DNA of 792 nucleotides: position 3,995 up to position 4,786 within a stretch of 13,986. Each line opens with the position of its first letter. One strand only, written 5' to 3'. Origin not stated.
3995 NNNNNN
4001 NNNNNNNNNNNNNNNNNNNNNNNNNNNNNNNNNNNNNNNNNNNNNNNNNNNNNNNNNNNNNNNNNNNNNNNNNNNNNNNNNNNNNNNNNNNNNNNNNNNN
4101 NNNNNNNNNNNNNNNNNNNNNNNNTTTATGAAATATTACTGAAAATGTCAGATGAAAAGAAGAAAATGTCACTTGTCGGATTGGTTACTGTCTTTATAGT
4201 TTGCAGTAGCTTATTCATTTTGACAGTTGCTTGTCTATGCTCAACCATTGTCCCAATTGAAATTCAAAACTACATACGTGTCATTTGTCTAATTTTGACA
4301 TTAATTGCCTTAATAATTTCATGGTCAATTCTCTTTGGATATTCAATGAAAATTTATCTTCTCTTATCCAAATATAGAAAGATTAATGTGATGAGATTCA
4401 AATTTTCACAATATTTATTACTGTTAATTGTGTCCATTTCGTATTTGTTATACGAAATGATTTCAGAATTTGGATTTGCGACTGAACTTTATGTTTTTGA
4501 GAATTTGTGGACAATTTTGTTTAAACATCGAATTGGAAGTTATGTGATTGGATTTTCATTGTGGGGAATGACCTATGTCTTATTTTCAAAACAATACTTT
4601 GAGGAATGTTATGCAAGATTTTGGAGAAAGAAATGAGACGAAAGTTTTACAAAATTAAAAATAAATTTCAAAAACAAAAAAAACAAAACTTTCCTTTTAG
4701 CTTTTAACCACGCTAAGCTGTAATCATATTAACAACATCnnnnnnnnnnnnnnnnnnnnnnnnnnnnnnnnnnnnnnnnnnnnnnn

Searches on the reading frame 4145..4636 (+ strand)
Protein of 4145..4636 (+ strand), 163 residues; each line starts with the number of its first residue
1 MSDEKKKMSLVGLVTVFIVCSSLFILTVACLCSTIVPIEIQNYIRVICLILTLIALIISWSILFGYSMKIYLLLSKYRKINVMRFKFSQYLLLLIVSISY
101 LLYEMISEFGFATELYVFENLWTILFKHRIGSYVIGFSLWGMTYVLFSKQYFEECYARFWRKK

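Call 6: search_protein_families(library=pfam, proteins=[window:4145-4636:+], max_evalue=1)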
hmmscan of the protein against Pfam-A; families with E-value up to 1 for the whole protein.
window:4145-4636:+ (163 aa): 1 family
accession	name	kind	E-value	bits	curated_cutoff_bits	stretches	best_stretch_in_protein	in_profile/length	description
PF03186.18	CobD_Cbib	-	0.35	10.5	34.4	1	6-88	41-119/282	CobD/Cbib protein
